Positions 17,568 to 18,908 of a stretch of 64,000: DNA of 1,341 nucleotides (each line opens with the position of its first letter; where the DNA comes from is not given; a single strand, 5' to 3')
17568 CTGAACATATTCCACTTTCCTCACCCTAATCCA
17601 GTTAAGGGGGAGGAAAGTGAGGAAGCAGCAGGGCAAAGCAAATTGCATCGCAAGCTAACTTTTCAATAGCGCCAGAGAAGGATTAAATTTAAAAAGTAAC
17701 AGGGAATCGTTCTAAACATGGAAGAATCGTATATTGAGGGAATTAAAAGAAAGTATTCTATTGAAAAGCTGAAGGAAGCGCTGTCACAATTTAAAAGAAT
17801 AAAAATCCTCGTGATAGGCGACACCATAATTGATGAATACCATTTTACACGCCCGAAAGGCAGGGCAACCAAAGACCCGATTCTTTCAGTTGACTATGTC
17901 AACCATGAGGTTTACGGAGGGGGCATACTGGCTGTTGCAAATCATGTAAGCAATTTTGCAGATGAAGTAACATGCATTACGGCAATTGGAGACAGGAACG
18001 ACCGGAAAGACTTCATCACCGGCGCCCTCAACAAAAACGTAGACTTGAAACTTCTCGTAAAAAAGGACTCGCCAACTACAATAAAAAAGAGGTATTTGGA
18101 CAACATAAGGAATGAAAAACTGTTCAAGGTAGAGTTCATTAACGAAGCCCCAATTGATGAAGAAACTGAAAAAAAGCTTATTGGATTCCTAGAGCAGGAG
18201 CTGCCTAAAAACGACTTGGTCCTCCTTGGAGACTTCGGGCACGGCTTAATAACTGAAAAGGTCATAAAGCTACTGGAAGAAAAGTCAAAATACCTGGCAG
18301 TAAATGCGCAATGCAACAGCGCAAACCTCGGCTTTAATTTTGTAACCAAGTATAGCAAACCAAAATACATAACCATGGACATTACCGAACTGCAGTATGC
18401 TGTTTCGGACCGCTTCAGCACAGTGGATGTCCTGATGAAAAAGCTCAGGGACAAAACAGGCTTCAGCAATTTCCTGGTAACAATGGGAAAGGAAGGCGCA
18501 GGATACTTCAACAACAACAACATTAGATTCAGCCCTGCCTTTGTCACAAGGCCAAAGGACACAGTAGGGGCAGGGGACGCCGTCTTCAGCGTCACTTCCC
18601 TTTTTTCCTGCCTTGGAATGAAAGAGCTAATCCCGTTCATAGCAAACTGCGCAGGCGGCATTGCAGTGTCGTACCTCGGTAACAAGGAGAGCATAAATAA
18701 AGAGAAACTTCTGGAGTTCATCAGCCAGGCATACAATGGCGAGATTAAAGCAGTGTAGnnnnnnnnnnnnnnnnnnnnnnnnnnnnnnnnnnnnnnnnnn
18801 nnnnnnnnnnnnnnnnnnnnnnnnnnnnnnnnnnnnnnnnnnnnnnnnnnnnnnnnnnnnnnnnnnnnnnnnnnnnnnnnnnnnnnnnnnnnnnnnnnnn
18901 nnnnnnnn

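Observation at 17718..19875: HldE split into separate genes, with the nucleotidyltransferase half fused to a GmhB-like phosphatase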

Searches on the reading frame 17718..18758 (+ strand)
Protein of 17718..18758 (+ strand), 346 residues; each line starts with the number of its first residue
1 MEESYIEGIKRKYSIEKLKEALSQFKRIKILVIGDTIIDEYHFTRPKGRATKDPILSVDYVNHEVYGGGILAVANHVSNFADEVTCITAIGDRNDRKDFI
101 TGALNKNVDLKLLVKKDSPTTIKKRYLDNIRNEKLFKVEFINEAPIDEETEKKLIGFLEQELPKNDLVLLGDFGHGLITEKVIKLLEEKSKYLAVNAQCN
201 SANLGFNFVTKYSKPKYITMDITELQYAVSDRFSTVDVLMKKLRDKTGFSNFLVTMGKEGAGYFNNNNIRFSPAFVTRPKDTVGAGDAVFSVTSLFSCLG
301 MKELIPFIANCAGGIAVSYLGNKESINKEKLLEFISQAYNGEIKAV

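Call 3: search_protein_families(library=pfam, proteins=[window:17718-18758:+], max_evalue=0.01)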
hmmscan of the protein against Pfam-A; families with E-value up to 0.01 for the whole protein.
window:17718-18758:+ (346 aa): 1 family
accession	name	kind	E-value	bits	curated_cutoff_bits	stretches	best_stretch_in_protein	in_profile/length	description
PF00294.29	PfkB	-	1.8e-15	57.5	25.8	1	29-291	3-263/302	pfkB family carbohydrate kinase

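Call 4: search_protein_families(library=ncbifam, proteins=[window:17718-18758:+], max_evalue=0.01)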
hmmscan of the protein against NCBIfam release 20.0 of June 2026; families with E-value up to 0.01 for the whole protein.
window:17718-18758:+ (346 aa): 13 families
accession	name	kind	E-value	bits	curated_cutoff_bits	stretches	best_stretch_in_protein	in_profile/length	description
TIGR02198.1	rfaE_dom_I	equivalog_domain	5.2e-38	130.9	345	1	22-332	2-311/315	D-glycero-beta-D-manno-heptose-7-phosphate kinase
NF008454.0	PRK11316.1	equivalog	1.5e-23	83.1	521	1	19-338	2-315/475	bifunctional D-glycero-beta-D-manno-heptose-7-phosphate kinase/D-glycero-beta-D-manno-heptose 1-phosphate adenylyltransferase HldE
TIGR03168.1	1-PFK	subfamily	7.5e-11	41.5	216.4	1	66-291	35-255/305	hexose kinase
TIGR03828.1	pfkB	equivalog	1e-09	37.9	292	1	72-291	40-255/305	1-phosphofructokinase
TIGR02152.1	D_ribokin_bact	equivalog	5.4e-08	32.5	299.65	1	213-329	174-293/298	ribokinase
NF041320.1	pfkB_Halo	equivalog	2.3e-07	30.5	400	1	67-292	37-251/302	1-phosphofructokinase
NF007321.0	PRK09813.1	equivalog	1.6e-05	24.6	247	1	62-289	19-226/261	fructoselysine 6-kinase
NF006957.1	PRK09434.1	equivalog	1.8e-05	24.4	450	1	233-298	196-259/302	fructokinase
NF008353.0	PRK11142.1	equivalog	2.5e-05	23.9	341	1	246-336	212-304/307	ribokinase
NF040938.1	KDG_KDGal_kin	equivalog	3.7e-05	23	400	1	235-332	202-299/305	bifunctional 2-dehydro-3-deoxygluconokinase/2-dehydro-3-deoxygalactonokinase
NF053626.1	RibKinHalex1628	equivalog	3.9e-05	23.3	330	1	252-336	205-292/293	ATP-dependent ribose-1-phosphate kinase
NF041164.1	NucKinThplmales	equivalog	0.00055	19.2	450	1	234-289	185-243/295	nucleoside kinase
NF041332.1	KDG_KDGal_kin_Halo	equivalog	0.0024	17.3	440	1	236-289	210-263/320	bifunctional 2-dehydro-3-deoxygluconokinase/2-dehydro-3-deoxygalactonokinase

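Call 21: search_solved_structures(query=window:17718-18758:+, max_evalue=0.001, show_alignments=2)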
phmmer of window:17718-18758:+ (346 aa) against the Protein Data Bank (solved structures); distinct sequences matched with E-value up to 0.001: 4.
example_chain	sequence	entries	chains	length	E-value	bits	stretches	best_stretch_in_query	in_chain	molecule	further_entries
4e84_A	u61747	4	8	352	7.4e-15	58.4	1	22-322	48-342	D-beta-D-heptose 7-phosphate kinase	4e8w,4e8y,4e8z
1vm7_A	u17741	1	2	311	0.00081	22.1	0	217-330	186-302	ribokinase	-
6znx_A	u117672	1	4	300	0.00097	21.8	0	238-326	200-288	Ribokinase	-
8cqx_A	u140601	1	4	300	0.001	21.8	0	238-326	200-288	Ribokinase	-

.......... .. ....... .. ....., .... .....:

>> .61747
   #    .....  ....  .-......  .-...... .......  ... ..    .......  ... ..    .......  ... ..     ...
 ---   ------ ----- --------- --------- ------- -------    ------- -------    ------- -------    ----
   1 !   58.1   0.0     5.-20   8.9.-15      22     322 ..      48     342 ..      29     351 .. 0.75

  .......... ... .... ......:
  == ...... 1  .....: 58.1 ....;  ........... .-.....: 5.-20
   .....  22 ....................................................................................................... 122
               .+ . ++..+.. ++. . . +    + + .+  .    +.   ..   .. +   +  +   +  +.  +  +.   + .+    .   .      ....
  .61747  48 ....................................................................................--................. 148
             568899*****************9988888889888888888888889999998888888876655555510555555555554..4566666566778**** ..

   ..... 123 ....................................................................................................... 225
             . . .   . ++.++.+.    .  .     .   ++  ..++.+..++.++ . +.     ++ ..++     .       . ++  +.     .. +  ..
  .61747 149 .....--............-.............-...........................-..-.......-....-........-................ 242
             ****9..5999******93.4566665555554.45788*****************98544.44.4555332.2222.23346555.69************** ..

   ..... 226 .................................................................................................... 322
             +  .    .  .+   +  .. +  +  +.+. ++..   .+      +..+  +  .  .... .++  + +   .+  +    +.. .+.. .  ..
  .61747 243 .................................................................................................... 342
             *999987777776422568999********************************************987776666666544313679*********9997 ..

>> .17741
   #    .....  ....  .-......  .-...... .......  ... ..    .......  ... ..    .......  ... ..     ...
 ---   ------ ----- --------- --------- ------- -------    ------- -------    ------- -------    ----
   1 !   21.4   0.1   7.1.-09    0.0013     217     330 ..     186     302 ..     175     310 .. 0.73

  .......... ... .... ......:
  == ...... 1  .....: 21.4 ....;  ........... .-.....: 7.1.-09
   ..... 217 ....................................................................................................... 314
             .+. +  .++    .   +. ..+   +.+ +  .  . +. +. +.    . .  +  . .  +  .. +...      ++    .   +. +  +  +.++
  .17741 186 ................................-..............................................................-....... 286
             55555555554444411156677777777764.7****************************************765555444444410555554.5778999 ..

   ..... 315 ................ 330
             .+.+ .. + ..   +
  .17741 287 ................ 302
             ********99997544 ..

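Call 24: find_homologous_proteins(query=window:17718-18758:+, max_evalue=0.00001)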
Query window:17718-18758:+ (346 aa): 1228 proteins with E <= 0.00001 among 6787 candidates; the best 120 are listed.
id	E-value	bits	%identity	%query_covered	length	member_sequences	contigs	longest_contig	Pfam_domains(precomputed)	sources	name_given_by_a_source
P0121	3.0e-224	761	100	100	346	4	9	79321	PF00294.30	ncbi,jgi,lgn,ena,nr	ncbi:hypothetical protein J4470_00135 [Candidatus Woesearchaeota archaeon]|nr:hypothetical protein [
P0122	1.9e-181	621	80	99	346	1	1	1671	PF00294.30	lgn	-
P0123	2.0e-166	571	73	98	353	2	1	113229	PF00294.30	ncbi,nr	ncbi:hypothetical protein HYX10_01550 [Candidatus Woesearchaeota archaeon]|nr:hypothetical protein [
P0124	6.4e-158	543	70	97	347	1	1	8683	PF00294.30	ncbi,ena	-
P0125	2.4e-155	535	67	99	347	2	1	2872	PF00294.30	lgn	-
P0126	3.0e-154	531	66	100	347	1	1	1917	PF00294.30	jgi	-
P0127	3.7e-154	531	68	100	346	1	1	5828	PF00294.30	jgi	-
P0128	6.6e-154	530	68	99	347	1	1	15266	PF00294.30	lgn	-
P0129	1.0e-153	530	67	98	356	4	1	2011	PF00294.30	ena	-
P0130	1.4e-153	529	67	97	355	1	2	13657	PF00294.30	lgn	-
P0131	1.2e-151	523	66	100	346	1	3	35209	PF00294.30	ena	-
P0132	1.4e-151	523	70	93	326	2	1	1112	PF00294.30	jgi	jgi:bifunctional ADP-heptose synthase (sugar kinase/adenylyltransferase)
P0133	4.6e-151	521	67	100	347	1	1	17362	PF00294.30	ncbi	-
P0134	4.8e-151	521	68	97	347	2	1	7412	PF00294.30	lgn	-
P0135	1.7e-150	519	67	100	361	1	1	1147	PF00294.30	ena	-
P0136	2.6e-150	518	66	98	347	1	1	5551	PF00294.30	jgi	-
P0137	2.9e-150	518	67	99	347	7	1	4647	PF00294.30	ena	-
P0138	3.3e-150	518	65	98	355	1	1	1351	PF00294.30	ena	-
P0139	3.4e-150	518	68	99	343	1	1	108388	PF00294.30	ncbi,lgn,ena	-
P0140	9.8e-150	516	66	99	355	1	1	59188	PF00294.30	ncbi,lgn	-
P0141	1.4e-149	516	68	98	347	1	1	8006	PF00294.30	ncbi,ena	-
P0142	2.2e-149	515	69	97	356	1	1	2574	PF00294.30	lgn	-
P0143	2.9e-148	512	65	99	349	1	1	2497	PF00294.30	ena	-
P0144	3.1e-148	512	67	97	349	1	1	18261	PF00294.30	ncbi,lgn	-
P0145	4.5e-148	511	64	98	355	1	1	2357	PF00294.30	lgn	-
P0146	4.8e-148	511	64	100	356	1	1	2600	PF00294.30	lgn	-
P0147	4.9e-148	511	67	98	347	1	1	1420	PF00294.30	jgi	-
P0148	6.0e-148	511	66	98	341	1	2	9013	PF00294.30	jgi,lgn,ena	-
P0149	1.3e-147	509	67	99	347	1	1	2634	PF00294.30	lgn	-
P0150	2.6e-147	508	65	98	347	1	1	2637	PF00294.30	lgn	-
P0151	4.5e-147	508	64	99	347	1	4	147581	PF00294.30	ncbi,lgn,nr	ncbi:hypothetical protein HYU16_00635 [Candidatus Woesearchaeota archaeon]|nr:hypothetical protein [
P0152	1.4e-146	506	64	99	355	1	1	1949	PF00294.30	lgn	-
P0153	1.6e-146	506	64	98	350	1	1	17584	PF00294.30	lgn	-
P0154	9.4e-146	503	66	98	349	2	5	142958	PF00294.30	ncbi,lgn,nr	ncbi:hypothetical protein HYV83_00640 [Candidatus Woesearchaeota archaeon]|nr:hypothetical protein [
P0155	3.1e-145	502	65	99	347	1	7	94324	PF00294.30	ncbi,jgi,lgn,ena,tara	tara:strand:- start:13676 stop:14719 length:1044 start_codon:yes stop_codon:yes gene_type:complete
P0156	8.1e-145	500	64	98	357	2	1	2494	PF00294.30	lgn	-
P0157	1.4e-144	499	64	98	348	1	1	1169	PF00294.30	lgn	-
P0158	2.2e-144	499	65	98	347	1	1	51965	PF00294.30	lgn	-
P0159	2.3e-144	499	64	98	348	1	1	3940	PF00294.30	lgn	-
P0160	2.7e-144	499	63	98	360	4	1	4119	PF00294.30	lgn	-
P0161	3.3e-144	498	64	100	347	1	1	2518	PF00294.30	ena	-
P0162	1.1e-143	497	66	98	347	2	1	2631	PF00294.30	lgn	-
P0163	1.2e-143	497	66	98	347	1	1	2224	PF00294.30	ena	-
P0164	1.9e-143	496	65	96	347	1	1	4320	PF00294.30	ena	-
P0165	2.1e-143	496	64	98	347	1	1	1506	PF00294.30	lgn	-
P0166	4.3e-143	495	63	98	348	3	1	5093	PF00294.30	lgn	-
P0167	5.5e-143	494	64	99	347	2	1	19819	PF00294.30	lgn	-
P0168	1.0e-142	493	63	99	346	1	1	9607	PF00294.30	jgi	jgi:bifunctional ADP-heptose synthase (sugar kinase/adenylyltransferase)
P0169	1.3e-142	493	63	98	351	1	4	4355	PF00294.30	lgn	-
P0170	1.9e-142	493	64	98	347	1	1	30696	PF00294.30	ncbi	-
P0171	1.2e-141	490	64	99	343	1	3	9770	PF00294.30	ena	-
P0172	2.0e-138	479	62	99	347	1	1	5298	PF00294.30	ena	-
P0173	3.0e-138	479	60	99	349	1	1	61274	PF00294.30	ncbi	-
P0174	1.2e-137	477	62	99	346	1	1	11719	PF00294.30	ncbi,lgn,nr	ncbi:hypothetical protein HYY71_06730 [Candidatus Woesearchaeota archaeon]|nr:hypothetical protein [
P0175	6.4e-137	474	62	96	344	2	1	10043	PF00294.30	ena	-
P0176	1.2e-136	473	64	96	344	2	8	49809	PF00294.30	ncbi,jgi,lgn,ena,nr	ncbi:hypothetical protein J4448_01705 [Candidatus Woesearchaeota archaeon]|nr:hypothetical protein [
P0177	4.2e-134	465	60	97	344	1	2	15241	PF00294.30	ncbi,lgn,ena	ncbi:MAG: PfkB family carbohydrate kinase [Nanoarchaeota archaeon]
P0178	5.8e-134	465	61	97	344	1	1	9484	PF00294.30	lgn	-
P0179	1.0e-132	461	60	97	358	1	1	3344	PF00294.30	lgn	-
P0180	1.0e-129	451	60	97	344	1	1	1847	PF00294.30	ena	-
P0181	1.2e-128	447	59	97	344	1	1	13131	PF00294.30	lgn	-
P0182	5.0e-125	435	59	97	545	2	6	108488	PF01380.28,PF13580.12,PF00294.30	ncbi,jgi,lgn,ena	-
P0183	1.1e-122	428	57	97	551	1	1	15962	PF01380.28,PF13580.12,PF00294.30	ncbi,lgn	-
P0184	1.6e-121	424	56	98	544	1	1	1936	PF01380.28,PF13580.12,PF00294.30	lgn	-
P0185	2.3e-121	423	57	97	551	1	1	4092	PF01380.28,PF13580.12,PF00294.30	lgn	-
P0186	2.5e-121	423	57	97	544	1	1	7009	PF01380.28,PF13580.12,PF00294.30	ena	-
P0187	2.8e-120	420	56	97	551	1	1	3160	PF01380.28,PF13580.12,PF00294.30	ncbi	-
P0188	9.3e-120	418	55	97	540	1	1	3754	PF01380.28,PF13580.12,PF00294.30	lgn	-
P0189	2.0e-119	417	56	98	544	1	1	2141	PF01380.28,PF13580.12,PF00294.30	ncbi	-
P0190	2.1e-119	417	56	98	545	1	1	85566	PF01380.28,PF13580.12,PF00294.30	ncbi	-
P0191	1.2e-118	414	54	97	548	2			PF01380.28,PF13580.12,PF00294.30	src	-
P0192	1.7e-118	414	55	97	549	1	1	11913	PF01380.28,PF13580.12,PF00294.30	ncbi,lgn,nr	ncbi:MAG: SIS domain-containing protein [Nanoarchaeota archaeon]|nr:SIS domain-containing protein [N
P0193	6.0e-118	412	56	98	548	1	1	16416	PF01380.28,PF13580.12,PF00294.30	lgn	-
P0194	1.3e-117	411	56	97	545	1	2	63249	PF01380.28,PF13580.12,PF00294.30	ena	-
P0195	1.3e-117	411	56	97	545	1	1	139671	PF01380.28,PF13580.12,PF00294.30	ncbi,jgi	-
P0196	4.3e-116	406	54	98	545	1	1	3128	PF01380.28,PF13580.12,PF00294.30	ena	-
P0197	1.4e-115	404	55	97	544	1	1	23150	PF01380.28,PF13580.12,PF00294.30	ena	-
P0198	1.4e-115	404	55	97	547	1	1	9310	PF01380.28,PF13580.12,PF00294.30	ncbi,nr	ncbi:MAG: PfkB family carbohydrate kinase [Nanoarchaeota archaeon]|nr:PfkB family carbohydrate kinas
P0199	1.5e-115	404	56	97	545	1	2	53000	PF01380.28,PF13580.12,PF00294.30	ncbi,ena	-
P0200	9.2e-115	402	53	97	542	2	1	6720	PF01380.28,PF13580.12,PF00294.30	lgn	-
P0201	1.7e-114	401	53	98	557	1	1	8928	PF01380.28,PF13580.12,PF00294.30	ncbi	-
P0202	7.6e-114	399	51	98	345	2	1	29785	PF00294.30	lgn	-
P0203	2.4e-113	397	56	97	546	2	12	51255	PF01380.28,PF13580.12,PF00294.30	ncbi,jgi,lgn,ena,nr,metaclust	ncbi:MAG TPA: PfkB family carbohydrate kinase [Candidatus Nanoarchaeia archaeon]|nr:PfkB family carb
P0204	2.6e-113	397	54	97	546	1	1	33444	PF01380.28,PF13580.12,PF00294.30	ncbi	-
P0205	4.3e-113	396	56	98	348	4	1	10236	PF00294.30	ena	-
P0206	1.3e-112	394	53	97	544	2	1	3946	PF01380.28,PF13580.12,PF00294.30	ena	-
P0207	1.4e-112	394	52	97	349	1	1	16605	PF00294.30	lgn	-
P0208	2.0e-112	394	53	97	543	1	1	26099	PF01380.28,PF13580.12,PF00294.30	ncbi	-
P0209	2.7e-112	393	52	98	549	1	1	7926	PF01380.28,PF13580.12,PF00294.30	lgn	-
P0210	7.4e-112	392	54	97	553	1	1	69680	PF01380.28,PF13580.12,PF00294.30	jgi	jgi:rfaE bifunctional protein kinase chain/domain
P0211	1.3e-111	391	53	97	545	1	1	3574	PF01380.28,PF13580.12,PF00294.30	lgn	-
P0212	1.3e-111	391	55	96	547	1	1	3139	PF01380.28,PF13580.12,PF00294.30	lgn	-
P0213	2.0e-111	391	50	94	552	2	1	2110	PF01380.28,PF13580.12,PF00294.30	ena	-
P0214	1.1e-110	388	53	97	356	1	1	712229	PF00294.30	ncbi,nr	ncbi:hypothetical protein H6503_00990 [Candidatus Woesearchaeota archaeon]|nr:hypothetical protein [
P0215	1.3e-110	388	54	97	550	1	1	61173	PF01380.28,PF13580.12,PF00294.30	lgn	-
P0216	1.8e-110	387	51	98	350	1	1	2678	PF00294.30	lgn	-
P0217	2.3e-110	387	51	98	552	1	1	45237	PF01380.28,PF13580.12,PF00294.30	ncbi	-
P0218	2.5e-110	387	52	97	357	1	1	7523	PF00294.30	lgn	-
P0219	4.0e-110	386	53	95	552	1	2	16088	PF01380.28,PF13580.12,PF00294.30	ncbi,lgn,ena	-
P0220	4.6e-110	386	52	98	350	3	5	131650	PF00294.30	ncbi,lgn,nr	ncbi:hypothetical protein HYY70_02105 [Candidatus Woesearchaeota archaeon]|nr:hypothetical protein [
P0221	8.5e-110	385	51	97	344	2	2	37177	PF00294.30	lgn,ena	-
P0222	3.6e-109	383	52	97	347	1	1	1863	PF00294.30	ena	-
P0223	5.4e-109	383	55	98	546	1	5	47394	PF01380.28,PF13580.12,PF00294.30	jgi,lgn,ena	-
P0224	8.7e-109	382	51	97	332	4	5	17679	PF00294.30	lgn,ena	-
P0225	8.9e-109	382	52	96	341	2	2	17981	PF00294.30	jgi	-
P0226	1.4e-108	381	51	96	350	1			PF00294.30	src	-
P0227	1.4e-108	381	51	97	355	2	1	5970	PF00294.30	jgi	-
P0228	1.5e-108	381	52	97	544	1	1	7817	PF01380.28,PF13580.12,PF00294.30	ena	-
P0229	2.4e-108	380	48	98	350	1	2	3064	PF00294.30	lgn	-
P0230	5.2e-108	379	52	97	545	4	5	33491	PF01380.28,PF13580.12,PF00294.30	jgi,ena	-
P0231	8.2e-108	379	50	99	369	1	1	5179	PF00294.30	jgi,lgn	-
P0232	9.8e-108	378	50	97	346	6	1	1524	PF00294.30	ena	-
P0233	1.2e-107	378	51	97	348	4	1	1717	PF00294.30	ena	-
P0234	1.6e-107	378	54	97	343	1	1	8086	PF00294.30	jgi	-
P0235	2.4e-107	377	51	96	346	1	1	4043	PF00294.30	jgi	-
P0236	4.3e-107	376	49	99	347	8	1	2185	PF00294.30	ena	-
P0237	4.5e-107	376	50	97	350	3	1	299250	PF00294.30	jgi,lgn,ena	-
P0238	5.2e-107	376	51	97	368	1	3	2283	PF00294.30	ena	-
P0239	6.0e-107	376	52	98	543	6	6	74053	PF01380.28,PF13580.12,PF00294.30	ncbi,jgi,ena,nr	ncbi:SIS domain-containing protein [Candidatus Woesearchaeota archaeon]|nr:SIS domain-containing pro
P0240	9.0e-107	375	52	97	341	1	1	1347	PF00294.30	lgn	-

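Call 64: find_encoding_contigs(protein=P0121, flank=3000, max_places=4)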
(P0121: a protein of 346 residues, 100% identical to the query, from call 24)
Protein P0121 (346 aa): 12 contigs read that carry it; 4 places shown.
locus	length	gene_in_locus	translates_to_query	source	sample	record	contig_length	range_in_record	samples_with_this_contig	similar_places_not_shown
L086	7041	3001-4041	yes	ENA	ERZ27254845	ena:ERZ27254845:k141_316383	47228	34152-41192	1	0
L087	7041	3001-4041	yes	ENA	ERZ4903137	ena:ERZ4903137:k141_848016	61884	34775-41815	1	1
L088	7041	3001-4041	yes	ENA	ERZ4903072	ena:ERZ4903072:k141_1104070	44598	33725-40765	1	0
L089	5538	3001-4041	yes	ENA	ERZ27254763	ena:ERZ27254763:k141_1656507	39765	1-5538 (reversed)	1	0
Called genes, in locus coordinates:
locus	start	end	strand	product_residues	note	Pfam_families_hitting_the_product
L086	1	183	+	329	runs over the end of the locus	PF01370:Epimerase, PF02719:Polysacc_synt_2 (weak), PF04321:RmlD_sub_bind, PF07993:NAD_binding_4 (weak), PF16363:GDP_Man_Dehyd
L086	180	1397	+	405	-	PF13489:Methyltransf_23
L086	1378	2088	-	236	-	PF00535:Glycos_transf_2, PF10111:Glyco_tranf_2_2 (weak)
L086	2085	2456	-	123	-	PF00892:EamA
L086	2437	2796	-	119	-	-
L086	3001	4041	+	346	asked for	PF00294:PfkB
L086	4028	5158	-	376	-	PF01467:CTP_transf_like, PF13242:Hydrolase_like (weak)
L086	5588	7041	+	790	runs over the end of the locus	PF18884:TSP3_bac (faint)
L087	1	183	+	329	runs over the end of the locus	PF01370:Epimerase, PF02719:Polysacc_synt_2 (weak), PF04321:RmlD_sub_bind, PF16363:GDP_Man_Dehyd, PF07993:NAD_binding_4 (weak)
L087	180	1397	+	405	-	PF13489:Methyltransf_23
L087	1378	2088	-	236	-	PF00535:Glycos_transf_2, PF10111:Glyco_tranf_2_2 (weak)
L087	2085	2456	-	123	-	PF00892:EamA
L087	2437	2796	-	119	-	-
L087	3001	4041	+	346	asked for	PF00294:PfkB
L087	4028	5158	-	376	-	PF01467:CTP_transf_like, PF13242:Hydrolase_like (weak)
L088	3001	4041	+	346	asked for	PF00294:PfkB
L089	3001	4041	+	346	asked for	PF00294:PfkB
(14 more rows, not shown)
